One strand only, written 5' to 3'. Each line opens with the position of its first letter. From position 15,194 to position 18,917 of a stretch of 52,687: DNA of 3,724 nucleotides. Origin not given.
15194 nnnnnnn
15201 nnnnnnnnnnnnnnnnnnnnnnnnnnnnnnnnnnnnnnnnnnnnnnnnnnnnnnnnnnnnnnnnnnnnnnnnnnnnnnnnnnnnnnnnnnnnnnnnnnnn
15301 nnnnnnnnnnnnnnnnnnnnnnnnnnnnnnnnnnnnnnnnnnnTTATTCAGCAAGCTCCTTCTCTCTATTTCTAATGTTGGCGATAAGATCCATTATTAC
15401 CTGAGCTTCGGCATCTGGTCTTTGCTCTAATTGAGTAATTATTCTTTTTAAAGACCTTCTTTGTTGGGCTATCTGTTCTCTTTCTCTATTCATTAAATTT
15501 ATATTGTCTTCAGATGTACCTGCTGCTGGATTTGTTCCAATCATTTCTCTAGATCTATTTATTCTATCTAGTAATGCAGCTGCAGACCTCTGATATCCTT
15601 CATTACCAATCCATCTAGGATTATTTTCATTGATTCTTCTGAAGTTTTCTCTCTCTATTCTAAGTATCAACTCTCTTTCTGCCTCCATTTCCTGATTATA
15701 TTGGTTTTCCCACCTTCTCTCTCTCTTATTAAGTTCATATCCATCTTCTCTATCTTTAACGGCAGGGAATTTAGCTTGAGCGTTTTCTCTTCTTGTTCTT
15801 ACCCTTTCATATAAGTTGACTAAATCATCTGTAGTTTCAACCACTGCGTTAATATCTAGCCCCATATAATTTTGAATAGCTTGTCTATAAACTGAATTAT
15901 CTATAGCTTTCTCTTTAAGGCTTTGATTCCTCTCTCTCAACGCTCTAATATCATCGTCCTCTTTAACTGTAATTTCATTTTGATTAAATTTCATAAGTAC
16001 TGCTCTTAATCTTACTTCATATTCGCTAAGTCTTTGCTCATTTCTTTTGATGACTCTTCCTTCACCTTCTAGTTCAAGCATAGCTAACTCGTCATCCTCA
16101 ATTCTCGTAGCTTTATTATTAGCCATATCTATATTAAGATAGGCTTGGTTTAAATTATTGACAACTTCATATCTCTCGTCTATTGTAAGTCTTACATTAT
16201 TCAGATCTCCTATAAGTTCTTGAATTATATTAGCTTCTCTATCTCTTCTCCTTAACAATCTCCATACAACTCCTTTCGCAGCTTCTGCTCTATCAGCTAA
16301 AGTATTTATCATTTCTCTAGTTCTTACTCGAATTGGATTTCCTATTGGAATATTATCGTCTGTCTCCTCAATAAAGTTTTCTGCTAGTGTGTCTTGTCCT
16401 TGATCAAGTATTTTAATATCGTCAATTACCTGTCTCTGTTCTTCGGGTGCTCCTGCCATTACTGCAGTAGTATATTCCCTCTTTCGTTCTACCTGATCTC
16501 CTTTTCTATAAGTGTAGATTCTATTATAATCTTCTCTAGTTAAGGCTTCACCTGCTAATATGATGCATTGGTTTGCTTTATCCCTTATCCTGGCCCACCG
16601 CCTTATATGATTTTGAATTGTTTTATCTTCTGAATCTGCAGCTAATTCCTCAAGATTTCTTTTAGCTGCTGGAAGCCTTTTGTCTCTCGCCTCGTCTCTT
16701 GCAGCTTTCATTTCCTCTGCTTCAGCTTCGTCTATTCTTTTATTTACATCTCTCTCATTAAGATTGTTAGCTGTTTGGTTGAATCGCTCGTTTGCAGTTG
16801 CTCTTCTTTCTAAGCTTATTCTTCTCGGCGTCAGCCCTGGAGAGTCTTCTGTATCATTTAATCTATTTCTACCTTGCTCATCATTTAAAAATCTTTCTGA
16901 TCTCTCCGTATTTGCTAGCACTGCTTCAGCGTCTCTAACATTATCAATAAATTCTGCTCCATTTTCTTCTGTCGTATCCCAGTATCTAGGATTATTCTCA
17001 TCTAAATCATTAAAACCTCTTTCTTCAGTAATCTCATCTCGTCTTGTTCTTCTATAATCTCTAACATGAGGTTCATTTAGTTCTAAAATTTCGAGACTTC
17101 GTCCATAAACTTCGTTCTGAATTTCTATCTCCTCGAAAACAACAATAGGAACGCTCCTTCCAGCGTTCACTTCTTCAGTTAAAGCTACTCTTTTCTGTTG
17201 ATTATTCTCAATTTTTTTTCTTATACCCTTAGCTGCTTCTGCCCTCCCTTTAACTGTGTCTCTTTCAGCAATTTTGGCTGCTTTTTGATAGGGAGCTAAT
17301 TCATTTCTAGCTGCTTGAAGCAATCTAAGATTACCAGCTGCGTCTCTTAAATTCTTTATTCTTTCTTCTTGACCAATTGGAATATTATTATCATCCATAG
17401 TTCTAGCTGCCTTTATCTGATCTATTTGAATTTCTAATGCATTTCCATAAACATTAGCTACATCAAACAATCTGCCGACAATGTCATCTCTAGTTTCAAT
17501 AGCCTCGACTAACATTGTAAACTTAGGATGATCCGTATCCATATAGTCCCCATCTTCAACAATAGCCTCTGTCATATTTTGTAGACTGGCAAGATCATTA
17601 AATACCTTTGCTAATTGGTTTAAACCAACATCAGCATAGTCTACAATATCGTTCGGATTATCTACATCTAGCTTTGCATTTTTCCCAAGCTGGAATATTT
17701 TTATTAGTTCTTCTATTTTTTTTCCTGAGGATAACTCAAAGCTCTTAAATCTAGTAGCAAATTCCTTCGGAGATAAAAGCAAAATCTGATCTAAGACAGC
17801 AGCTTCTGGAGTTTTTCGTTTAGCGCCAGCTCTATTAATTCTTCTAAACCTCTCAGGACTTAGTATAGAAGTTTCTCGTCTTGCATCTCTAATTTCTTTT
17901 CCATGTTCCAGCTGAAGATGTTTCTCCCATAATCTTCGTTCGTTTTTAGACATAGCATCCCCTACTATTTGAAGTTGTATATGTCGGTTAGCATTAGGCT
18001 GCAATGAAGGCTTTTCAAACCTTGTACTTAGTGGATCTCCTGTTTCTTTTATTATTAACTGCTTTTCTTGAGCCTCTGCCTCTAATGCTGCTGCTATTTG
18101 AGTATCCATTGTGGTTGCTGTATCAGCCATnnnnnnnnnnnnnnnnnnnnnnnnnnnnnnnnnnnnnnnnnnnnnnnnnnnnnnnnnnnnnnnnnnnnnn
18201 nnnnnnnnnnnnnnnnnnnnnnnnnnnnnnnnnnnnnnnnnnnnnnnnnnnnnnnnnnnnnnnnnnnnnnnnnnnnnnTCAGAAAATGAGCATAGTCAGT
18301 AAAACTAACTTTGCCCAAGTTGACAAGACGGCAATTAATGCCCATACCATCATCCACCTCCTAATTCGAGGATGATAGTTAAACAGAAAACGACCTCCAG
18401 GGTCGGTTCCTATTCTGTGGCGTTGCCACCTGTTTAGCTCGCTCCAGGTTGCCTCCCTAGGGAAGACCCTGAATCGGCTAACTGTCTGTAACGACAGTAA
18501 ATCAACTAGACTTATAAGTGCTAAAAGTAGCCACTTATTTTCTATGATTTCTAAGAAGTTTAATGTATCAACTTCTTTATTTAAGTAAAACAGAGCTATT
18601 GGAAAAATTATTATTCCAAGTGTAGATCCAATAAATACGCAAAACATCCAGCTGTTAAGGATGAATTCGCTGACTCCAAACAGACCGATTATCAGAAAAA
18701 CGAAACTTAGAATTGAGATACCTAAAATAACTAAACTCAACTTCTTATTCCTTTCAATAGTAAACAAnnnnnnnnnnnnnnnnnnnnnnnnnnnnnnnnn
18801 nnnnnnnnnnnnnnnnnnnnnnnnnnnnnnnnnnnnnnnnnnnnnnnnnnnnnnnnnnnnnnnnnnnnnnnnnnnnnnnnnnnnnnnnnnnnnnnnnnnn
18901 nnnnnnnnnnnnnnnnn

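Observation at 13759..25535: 12-kb co-oriented block of lineage-specific envelope genes: candidate trans-envelope or surface apparatus without a recognisable ATPase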

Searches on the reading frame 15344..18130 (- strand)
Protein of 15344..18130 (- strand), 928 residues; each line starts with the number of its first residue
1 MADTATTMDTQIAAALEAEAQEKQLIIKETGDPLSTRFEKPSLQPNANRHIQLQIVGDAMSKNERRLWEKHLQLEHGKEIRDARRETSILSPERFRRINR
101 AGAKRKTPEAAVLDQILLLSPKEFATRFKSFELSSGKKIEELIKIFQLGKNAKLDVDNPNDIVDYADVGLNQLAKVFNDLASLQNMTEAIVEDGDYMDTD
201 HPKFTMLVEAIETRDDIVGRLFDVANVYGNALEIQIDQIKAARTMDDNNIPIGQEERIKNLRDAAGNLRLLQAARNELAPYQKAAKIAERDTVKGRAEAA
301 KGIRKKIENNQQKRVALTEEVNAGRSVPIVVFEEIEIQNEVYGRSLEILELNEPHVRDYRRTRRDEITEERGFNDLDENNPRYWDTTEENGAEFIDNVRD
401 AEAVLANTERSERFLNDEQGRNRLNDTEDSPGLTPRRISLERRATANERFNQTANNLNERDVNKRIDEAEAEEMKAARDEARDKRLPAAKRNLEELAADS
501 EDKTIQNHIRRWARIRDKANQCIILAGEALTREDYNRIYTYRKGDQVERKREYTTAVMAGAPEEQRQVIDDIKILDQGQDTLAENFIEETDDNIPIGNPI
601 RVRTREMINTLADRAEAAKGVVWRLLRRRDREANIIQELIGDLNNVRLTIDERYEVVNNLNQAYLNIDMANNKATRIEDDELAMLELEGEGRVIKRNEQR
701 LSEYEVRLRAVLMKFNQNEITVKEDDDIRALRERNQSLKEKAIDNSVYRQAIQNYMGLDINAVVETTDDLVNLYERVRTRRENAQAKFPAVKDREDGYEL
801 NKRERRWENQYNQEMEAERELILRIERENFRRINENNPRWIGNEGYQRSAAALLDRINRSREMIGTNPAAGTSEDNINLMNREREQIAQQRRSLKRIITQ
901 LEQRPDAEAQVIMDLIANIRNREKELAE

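Call 7: search_protein_families(library=pfam, proteins=[window:15344-18130:-], max_evalue=0.1)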
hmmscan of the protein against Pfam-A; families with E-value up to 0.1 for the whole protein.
window:15344-18130:- (928 aa): 1 family
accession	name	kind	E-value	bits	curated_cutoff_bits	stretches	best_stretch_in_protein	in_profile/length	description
PF22319.1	DUF6972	-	0.091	13.4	27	0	172-199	28-55/105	Domain of unknown function (DUF6972)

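Call 12: search_protein_families(library=ncbifam, proteins=[window:15344-18130:-], max_evalue=0.1)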
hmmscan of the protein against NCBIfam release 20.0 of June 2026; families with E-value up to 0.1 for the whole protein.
window:15344-18130:- (928 aa): 0 families

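Call 119: list_cluster_members(proteins=[window:15347-18130:-, window:13762-14574:-, window:24690-25535:-, window:18282-18767:-, window:23870-24556:-, window:23369-23671:-, P0001, P0048])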
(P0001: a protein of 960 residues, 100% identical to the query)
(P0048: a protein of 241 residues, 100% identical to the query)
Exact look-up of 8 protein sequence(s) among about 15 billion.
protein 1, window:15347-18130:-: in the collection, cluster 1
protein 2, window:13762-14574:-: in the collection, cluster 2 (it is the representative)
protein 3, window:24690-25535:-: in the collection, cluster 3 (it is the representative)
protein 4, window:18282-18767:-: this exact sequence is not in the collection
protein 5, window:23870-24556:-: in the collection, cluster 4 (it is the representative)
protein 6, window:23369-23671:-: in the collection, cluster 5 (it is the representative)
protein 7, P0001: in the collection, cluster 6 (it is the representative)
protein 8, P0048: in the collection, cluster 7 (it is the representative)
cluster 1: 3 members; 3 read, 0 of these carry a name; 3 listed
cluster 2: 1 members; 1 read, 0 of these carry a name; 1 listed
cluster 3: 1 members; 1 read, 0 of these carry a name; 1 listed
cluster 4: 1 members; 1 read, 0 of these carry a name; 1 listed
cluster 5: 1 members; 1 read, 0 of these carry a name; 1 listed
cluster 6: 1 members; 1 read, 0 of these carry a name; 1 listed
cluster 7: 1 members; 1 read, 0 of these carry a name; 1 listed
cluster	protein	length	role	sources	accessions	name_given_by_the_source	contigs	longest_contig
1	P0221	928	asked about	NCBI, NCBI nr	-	-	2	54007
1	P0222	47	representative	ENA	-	-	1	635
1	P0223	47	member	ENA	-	-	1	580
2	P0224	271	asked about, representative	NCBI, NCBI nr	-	-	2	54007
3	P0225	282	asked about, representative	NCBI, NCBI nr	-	-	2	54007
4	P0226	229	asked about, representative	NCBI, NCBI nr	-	-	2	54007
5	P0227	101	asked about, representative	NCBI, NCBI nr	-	-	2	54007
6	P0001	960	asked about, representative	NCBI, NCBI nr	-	-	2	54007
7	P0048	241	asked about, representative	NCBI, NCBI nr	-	-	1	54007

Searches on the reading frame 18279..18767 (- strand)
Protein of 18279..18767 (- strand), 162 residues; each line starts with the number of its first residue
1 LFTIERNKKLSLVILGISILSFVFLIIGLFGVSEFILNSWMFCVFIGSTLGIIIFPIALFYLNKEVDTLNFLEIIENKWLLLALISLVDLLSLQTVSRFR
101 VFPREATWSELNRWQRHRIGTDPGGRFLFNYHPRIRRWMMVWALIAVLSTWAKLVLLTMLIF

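Call 7: search_protein_families(library=pfam, proteins=[window:18279-18767:-], max_evalue=0.1)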
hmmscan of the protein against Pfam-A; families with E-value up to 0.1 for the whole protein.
window:18279-18767:- (162 aa): 0 families

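Call 12: search_protein_families(library=ncbifam, proteins=[window:18279-18767:-], max_evalue=0.1)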
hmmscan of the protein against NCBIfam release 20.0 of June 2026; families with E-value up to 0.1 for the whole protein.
window:18279-18767:- (162 aa): 1 family
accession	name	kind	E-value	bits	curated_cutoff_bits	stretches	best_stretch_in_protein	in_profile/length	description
TIGR04412.1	T2SS_GspM_XcpZ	equivalog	0.091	12.5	60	1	75-116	3-40/126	type II secretion system protein GspM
